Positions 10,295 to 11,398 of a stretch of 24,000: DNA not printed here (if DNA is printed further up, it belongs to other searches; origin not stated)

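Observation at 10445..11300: Competence ATPase gene comGA is cut short at ~nt 11221 by foreign DNA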

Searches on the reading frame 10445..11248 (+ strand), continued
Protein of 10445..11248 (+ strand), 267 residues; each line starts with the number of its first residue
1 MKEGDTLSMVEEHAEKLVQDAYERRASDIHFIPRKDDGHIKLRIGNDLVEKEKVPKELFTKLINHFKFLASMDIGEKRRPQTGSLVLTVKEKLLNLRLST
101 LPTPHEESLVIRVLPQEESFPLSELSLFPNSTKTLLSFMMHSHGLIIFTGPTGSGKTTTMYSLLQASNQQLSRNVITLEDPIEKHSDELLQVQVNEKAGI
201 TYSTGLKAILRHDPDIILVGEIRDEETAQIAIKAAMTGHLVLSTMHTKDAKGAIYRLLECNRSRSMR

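Call 80: search_protein_families(library=ncbifam, proteins=[window:10445-11248:+, L047:8738-10273:+], max_evalue=0.01)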
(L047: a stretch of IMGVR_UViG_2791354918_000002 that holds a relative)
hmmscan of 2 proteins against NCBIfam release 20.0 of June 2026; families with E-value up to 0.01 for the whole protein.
window:10445-11248:+ (267 aa): 23 families
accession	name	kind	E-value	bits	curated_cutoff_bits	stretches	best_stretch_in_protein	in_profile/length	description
NF041000.1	ATPase_ComGA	equivalog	5.9e-101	336.9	300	1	16-263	2-248/267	competence type IV pilus ATPase ComGA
TIGR02533.1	type_II_gspE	equivalog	5e-79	266.2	630.25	1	16-259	115-358/486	type II secretion system ATPase GspE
TIGR02538.1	type_IV_pilB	equivalog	2.3e-75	254.3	675.65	1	13-259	184-431/564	type IV-A pilus assembly ATPase PilB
NF007755.0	PRK10436.1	equivalog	6.4e-75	252.6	617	1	10-260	85-335/465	type II secretion system protein GspE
NF053534.1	T4PilAsmATPsTfpB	equivalog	3e-74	250.4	850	1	16-259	207-451/584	type IV pilus assembly ATPase TfpB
TIGR01420.1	pilT_fam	subfamily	1.9e-49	168.7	319.1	1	15-260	3-242/343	PilT/PilU family type 4a pilus ATPase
TIGR02525.1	plasmid_TraJ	equivalog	1.5e-25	90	368.3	1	109-260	120-272/372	plasmid transfer ATPase TraJ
TIGR02524.1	dot_icm_DotB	equivalog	2.9e-18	66.2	463.3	1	109-259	105-258/358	Dot/Icm type IV secretion system ATPase DotB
TIGR02782.1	TrbB_P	equivalog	7.3e-17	61.6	304.55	1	134-261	127-256/303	P-type conjugative transfer ATPase TrbB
NF058587.1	archaellum_moto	equivalog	2.6e-16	59.5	550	1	137-257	269-393/527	archaellum flagellar ATPase motor FlaI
TIGR02788.1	VirB11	equivalog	1.8e-14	53.5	249.95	1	132-259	133-264/308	P-type DNA transfer ATPase VirB11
NF010469.0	PRK13894.1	subfamily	1.5e-12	47.5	508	1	135-257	141-264/320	conjugal transfer ATPase TrbB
TIGR03819.1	heli_sec_ATPase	hypoth_equivalog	5.8e-11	42.2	373.15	1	109-251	142-291/340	TadA family conjugal transfer-associated ATPase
NF010407.0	PRK13833.1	subfamily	1.1e-10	41.5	499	1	145-258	146-260/323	conjugal transfer protein TrbB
NF010425.0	PRK13851.1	equivalog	8.5e-10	38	461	1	137-258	156-281/344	type IV secretion system protein VirB11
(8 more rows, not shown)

L047:8738-10273:+ (511 aa): 7 families
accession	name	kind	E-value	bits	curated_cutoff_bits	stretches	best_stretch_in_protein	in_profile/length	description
NF041201.1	recomb_XisF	equivalog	6.9e-47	160.4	375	1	48-483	4-462/465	fdxN element excision recombinase XisF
NF047343.1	SCCmet_CcrB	equivalog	1.8e-43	149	900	1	44-347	8-333/542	cassette chromosome recombinase CcrB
NF047347.1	SCCmet_CcrC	equivalog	4.4e-37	127.8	900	1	45-335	5-326/558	cassette chromosome recombinase CcrC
NF047344.1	SCCmet_CcrA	equivalog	8.8e-28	97.6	700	1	48-442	7-382/442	cassette chromosome recombinase CcrA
NF033518.0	transpos_IS607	equivalog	9.8e-11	41.5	110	1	40-143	54-150/187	IS607 family transposase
NF049883.1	resolv_YneB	equivalog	1.9e-08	34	175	1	47-192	4-147/211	YneB family resolvase-like protein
TIGR02943.1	Sig70_famx1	hypoth_equivalog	0.0073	16.1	162.2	0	349-452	51-154/188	RNA polymerase sigma-70 factor, TIGR02943 family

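Call 81: search_protein_families(library=pfam, proteins=[L044:11507-12775:+, L047:8738-10273:+, L045:3952-4242:+], max_evalue=0.01)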
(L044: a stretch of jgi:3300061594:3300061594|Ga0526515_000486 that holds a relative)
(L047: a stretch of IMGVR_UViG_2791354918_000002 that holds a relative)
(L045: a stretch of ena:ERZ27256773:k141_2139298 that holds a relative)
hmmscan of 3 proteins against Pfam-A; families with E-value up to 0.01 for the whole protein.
L044:11507-12775:+ (423 aa): 3 families
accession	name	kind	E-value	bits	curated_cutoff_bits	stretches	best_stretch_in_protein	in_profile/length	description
PF18476.7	PIN_8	-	2e-65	221.3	26.1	1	24-241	1-227/227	PIN like domain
PF16289.11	PIN_12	-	4e-14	53.8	32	1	26-223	2-170/172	PIN domain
PF23100.1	DUF2096_N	-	0.0068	17.2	26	0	79-131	16-69/96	DUF2096 N-terminal four-helical bundle domain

L047:8738-10273:+ (511 aa): 5 families
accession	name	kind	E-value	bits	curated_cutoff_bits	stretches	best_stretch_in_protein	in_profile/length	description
PF00239.26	Resolvase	-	5.1e-41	140.6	23.3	1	47-191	3-143/145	Resolvase, N terminal domain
PF07508.19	Recombinase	-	3.3e-15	56.6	21.1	1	213-296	2-102/102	Recombinase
PF13408.12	Zn_ribbon_recom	-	0.00053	20.8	25.3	1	309-349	1-33/58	Recombinase zinc beta ribbon domain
PF10474.15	Syndetin_C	-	0.0016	18.5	38.4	1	366-482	19-135/234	Syndetin, C-terminal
PF05139.19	Erythro_esteras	-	0.0054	16.9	26.4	0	319-391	15-78/358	Erythromycin esterase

L045:3952-4242:+ (96 aa): 0 families

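Call 102: find_related_loci(query=L044:11507-12775:+, collection=viral_contigs, flank=10000)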
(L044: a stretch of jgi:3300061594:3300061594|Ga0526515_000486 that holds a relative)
Query L044:11507-12775:+ (423 aa) in viral_contigs; peptide patterns used: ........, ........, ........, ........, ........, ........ (x = any residue, [..] = any of these).
4 stretches matched a pattern, but none encodes a relative of the query by tblastn (E <= 1e-3).

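Call 104: search_solved_structures(query=P0170, max_evalue=1e-20, show_alignments=1)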
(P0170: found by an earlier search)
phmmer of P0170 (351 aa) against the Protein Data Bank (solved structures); distinct sequences matched with E-value up to 1e-20: 21.
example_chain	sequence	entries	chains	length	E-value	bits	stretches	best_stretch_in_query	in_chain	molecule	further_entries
1p9r_A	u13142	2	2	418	7e-64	219.1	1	12-286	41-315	General secretion pathway protein E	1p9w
4ksr_A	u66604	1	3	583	1.7e-63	217.8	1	12-286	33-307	Type II secretion system protein E, Hemolysin-coregulated protein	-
4kss_A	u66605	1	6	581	1.8e-63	217.8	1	12-286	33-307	Type II secretion system protein E, hemolysin-coregulated protein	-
4pht_A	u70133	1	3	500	2.9e-63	217.1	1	12-301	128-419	General secretory pathway protein E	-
5oiu_A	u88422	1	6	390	4.7e-59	203.3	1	5-287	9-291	Type IV pilus assembly protein PilF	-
5it5_F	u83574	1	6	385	5.4e-59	203.1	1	5-287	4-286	ATP binding motif-containing protein PilF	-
6ejf_A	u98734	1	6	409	6.2e-59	202.9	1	5-287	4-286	Type IV pilus assembly protein PilF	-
6f8l_G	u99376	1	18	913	2.7e-58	200.8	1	5-286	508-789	Type IV pilus assembly protein PilF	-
3jc8_Ba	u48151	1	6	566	1.1e-57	198.8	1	11-288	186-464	Type IV-A pilus assembly ATPase PilB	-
5zfr_A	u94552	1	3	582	5.8e-54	186.5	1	11-281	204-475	Type IV pilus biogenesis ATPase PilB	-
6olj_C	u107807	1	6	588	8.1e-53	182.8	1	11-283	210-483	Type IV pilus biogenesis ATPase PilB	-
5tsg_B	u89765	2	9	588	8.2e-53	182.7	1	11-283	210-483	Type IV pilus biogenesis ATPase PilB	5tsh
5fl3_A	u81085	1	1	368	3.3e-32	115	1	112-273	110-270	PILI RETRACTION PROTEIN PILT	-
2gsz_A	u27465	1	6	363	2.1e-29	105.9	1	130-278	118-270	twitching motility protein PilT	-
2ewv_A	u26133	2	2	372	2.1e-29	105.8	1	130-278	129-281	twitching motility protein PilT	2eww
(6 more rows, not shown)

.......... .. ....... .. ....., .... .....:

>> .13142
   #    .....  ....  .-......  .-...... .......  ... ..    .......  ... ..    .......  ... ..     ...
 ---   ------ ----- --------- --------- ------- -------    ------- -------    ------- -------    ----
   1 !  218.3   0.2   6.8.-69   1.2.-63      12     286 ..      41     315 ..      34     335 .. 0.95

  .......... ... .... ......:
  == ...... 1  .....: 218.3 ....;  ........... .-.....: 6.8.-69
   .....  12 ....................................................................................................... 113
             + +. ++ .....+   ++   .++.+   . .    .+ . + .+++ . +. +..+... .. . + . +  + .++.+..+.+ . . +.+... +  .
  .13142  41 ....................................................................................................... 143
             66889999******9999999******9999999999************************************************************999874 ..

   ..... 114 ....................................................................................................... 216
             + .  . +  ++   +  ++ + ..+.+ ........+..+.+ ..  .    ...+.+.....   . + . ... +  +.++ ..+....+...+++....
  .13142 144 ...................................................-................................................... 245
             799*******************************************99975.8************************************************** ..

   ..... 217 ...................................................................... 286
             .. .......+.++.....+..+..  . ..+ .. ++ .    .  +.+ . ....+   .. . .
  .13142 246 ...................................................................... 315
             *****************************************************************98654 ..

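Call 118: search_protein_families(library=pfam, proteins=[L002:13065-16205:+, L002:11765-12148:+, L002:16373-16786:-, L002:16814-17851:-], max_evalue=0.001)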
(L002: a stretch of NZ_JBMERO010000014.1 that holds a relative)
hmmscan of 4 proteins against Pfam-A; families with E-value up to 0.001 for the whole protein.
L002:13065-16205:+ (1046 aa): 3 families
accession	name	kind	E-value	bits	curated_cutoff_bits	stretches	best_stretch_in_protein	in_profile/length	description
PF07693.20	KAP_NTPase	-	3.6e-22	79.4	20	1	216-574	1-287/293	KAP family P-loop domain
PF13191.12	AAA_16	-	0.00023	22.2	32.6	0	213-262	2-51/167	AAA ATPase domain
PF07728.20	AAA_5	-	0.00083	19.8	22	0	238-328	2-73/139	AAA domain (dynein-related subfamily)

L002:11765-12148:+ (127 aa): 0 families

L002:16373-16786:- (137 aa): 3 families
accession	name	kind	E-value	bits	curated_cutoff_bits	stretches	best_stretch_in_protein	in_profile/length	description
PF00583.31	Acetyltransf_1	-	7.2e-05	23.5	20.7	1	45-96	31-83/116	Acetyltransferase (GNAT) family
PF13673.13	Acetyltransf_10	-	0.00013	22.3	23.6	1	29-98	12-77/128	Acetyltransferase (GNAT) domain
PF13508.13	Acetyltransf_7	-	0.00021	22.1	27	1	46-97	2-53/84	Acetyltransferase (GNAT) domain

L002:16814-17851:- (345 aa): 2 families
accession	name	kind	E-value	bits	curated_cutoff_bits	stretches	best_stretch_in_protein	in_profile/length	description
PF00144.29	Beta-lactamase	-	3.7e-41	141.8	27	1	8-326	5-311/329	Beta-lactamase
PF13354.11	Beta-lactamase2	-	0.00073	19.4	22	0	41-83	9-51/214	Beta-lactamase enzyme family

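Call 120: search_protein_families(library=pfam, proteins=[L002:19295-21016:+], max_evalue=0.01)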
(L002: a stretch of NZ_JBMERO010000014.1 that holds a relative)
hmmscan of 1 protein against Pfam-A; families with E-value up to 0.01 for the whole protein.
L002:19295-21016:+ (574 aa): 2 families
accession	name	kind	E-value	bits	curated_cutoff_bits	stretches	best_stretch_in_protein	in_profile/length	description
PF06527.16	TniQ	-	1.4e-12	48.9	27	1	37-155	5-142/142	TniQ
PF12728.13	HTH_17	-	0.00036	21.2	27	0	410-437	3-30/51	Helix-turn-helix domain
